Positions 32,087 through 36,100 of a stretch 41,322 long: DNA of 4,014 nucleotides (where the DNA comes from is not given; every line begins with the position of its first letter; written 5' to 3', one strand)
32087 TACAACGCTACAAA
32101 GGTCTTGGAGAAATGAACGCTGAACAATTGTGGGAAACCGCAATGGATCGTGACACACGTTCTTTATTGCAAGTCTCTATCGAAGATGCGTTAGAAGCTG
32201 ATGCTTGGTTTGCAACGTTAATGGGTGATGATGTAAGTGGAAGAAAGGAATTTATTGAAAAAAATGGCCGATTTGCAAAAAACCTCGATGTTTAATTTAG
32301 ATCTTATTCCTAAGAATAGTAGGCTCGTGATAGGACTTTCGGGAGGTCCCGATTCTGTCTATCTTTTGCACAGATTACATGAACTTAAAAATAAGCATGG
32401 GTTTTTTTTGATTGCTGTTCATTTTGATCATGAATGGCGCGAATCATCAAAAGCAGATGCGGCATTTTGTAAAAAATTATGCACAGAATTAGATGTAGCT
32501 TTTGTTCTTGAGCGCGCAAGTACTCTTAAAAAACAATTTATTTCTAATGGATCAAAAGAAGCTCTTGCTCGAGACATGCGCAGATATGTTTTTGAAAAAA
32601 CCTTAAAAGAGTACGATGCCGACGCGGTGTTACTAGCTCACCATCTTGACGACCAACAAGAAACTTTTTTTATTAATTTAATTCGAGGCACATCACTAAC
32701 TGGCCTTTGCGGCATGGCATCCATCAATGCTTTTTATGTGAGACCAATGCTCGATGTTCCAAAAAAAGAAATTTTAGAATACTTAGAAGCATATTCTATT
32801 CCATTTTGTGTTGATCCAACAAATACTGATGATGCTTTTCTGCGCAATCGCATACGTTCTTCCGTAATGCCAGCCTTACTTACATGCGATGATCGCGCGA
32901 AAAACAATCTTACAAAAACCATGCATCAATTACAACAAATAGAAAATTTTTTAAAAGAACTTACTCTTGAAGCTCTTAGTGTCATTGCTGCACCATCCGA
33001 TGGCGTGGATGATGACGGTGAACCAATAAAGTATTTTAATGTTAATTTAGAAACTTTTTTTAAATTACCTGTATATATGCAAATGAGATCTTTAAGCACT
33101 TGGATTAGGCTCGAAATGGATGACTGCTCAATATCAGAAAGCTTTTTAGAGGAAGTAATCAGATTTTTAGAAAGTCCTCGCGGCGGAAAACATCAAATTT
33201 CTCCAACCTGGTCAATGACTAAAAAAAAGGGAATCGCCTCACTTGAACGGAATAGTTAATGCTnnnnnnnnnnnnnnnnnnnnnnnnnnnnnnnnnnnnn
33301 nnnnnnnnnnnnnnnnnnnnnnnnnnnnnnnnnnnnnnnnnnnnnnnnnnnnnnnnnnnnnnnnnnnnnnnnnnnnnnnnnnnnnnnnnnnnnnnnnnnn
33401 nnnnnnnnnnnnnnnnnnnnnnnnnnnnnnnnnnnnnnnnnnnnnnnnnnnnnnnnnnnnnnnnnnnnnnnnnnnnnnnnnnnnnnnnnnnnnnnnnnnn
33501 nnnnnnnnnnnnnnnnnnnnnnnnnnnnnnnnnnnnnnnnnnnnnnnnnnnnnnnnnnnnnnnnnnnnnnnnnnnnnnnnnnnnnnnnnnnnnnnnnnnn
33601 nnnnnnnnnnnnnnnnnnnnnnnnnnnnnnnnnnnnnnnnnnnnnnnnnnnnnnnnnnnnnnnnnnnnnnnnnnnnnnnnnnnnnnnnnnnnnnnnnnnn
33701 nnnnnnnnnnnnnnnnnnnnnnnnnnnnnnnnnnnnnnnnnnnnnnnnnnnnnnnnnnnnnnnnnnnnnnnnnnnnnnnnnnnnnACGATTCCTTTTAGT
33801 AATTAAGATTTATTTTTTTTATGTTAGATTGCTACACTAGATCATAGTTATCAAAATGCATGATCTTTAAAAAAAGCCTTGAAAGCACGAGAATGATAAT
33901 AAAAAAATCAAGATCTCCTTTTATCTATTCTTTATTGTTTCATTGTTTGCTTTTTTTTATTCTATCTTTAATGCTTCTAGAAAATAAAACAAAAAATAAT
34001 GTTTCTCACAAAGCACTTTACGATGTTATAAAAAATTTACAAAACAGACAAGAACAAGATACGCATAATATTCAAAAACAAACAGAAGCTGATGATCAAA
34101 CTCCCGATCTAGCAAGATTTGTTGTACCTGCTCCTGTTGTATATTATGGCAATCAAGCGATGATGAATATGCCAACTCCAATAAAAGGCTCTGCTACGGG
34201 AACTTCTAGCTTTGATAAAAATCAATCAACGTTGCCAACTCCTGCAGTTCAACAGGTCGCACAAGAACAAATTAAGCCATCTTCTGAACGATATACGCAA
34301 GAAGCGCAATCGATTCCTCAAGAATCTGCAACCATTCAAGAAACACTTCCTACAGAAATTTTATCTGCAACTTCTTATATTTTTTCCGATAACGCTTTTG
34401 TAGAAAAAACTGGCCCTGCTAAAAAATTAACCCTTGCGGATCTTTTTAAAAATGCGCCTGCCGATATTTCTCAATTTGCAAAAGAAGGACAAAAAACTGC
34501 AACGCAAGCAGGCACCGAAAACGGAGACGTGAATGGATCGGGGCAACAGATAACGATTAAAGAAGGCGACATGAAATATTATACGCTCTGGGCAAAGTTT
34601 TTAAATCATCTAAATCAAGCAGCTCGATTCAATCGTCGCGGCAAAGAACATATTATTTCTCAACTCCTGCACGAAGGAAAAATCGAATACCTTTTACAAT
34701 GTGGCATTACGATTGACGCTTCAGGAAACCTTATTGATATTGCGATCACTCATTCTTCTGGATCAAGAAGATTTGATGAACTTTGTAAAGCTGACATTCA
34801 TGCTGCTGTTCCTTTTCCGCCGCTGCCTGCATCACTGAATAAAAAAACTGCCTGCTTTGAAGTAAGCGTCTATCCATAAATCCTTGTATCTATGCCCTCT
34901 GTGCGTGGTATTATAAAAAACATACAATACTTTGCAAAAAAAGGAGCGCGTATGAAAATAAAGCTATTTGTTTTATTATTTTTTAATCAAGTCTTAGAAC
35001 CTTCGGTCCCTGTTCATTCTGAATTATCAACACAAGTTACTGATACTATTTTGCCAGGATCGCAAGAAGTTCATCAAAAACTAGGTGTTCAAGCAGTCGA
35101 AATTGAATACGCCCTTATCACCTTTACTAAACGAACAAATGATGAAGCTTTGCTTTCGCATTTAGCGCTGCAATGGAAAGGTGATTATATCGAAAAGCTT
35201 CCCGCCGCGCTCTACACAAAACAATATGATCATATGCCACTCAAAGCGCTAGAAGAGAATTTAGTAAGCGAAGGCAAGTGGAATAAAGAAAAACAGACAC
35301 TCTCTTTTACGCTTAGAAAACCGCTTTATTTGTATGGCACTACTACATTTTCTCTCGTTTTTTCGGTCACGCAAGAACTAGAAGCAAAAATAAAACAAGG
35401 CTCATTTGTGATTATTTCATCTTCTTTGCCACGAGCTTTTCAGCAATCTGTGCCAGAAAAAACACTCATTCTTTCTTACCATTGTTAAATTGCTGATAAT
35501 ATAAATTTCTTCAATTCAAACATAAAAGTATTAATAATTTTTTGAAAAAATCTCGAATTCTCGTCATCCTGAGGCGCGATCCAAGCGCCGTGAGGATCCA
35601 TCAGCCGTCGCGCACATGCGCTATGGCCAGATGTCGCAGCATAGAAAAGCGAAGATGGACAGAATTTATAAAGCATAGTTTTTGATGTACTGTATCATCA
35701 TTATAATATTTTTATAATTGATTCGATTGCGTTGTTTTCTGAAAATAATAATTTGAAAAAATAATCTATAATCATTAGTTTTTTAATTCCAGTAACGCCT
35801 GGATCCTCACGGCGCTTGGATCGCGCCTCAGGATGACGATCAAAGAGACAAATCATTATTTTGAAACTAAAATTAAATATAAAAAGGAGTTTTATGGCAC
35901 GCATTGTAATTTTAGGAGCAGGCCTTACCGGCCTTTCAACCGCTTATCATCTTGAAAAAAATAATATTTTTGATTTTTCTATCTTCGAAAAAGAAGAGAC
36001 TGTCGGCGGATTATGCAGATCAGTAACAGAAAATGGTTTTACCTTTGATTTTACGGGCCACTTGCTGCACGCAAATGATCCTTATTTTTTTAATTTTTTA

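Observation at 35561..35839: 279-bp element with perfect 40-bp terminal inverted repeats directly upstream of an FAD-oxidoreductase gene: MITE or invertible-switch candidate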

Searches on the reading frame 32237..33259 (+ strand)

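Call 67: search_protein_families(library=pfam, proteins=[window:32237-33259:+], max_evalue=0.001)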
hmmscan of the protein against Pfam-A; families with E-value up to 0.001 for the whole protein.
window:32237-33259:+ (340 aa): 1 family
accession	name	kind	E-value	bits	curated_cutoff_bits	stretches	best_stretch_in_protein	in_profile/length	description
PF01171.26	ATP_bind_3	-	3.1e-50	170.9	27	1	30-208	2-181/182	PP-loop family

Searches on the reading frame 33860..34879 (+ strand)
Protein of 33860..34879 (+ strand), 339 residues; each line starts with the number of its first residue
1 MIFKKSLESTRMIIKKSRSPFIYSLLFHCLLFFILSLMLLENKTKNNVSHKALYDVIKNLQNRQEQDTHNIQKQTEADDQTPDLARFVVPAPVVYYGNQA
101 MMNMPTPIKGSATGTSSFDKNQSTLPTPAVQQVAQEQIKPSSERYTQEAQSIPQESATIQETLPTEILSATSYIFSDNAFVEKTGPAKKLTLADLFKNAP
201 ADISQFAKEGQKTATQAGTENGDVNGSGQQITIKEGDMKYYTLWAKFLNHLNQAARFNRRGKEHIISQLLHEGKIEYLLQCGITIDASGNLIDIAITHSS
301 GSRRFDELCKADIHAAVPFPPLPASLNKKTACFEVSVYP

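Call 13: search_protein_families(library=pfam, proteins=[window:33860-34879:+])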
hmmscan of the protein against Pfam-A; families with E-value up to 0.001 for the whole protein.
window:33860-34879:+ (339 aa): 1 family
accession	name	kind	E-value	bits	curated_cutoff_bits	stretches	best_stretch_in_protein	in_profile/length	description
PF13103.11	TonB_2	-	7.6e-08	32.8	22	1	282-326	31-74/85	TonB C terminal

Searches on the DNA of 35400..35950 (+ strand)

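Call 11: search_rna_families(source=window, start=35400, end=35950, threshold=evalue, max_evalue=10)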
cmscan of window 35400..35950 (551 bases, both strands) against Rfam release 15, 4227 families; matches with E-value up to 10: 5.
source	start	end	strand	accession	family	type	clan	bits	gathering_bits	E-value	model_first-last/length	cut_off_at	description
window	35732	35875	-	RF01580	RUF3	Gene; sRNA;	-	22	80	2.4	1-187/187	no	Plasmodium RNA of unkown function RU6-F3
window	35666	35706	-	RF01597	snoR22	Gene; snRNA; snoRNA; CD-box;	-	19.9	50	5.9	1-83/83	no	small nucleolar RNA snoR22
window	35831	35871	+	RF01829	sR6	Gene; snRNA; snoRNA; CD-box;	-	19.7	60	1.7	1-53/53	no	sR6 snoRNA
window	35489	35523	+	RF00440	SNORD37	Gene; snRNA; snoRNA; CD-box;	-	16.5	45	2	1-65/65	no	Small nucleolar RNA SNORD37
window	35720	35773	+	RF01164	SNORD107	Gene; snRNA; snoRNA; CD-box;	-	15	50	9.2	1-74/74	no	Small nucleolar RNA SNORD107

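Call 75: search_dna_similar(query=window:35555-35670:+, collection=plasmids, mode=distant, max_evalue=0.01, max_rows=10)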
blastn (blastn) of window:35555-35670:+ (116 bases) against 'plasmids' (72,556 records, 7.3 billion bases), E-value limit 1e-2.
No match.

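Call 76: search_dna_similar(query=window:35555-35670:+, collection=phages, mode=distant, max_evalue=0.01, max_rows=10)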
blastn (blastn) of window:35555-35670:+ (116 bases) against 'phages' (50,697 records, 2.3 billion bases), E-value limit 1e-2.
No match.
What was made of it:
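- Tried and rejected: Blastn of arm plus G against plasmids and phages gave no match (calls 75, 76).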
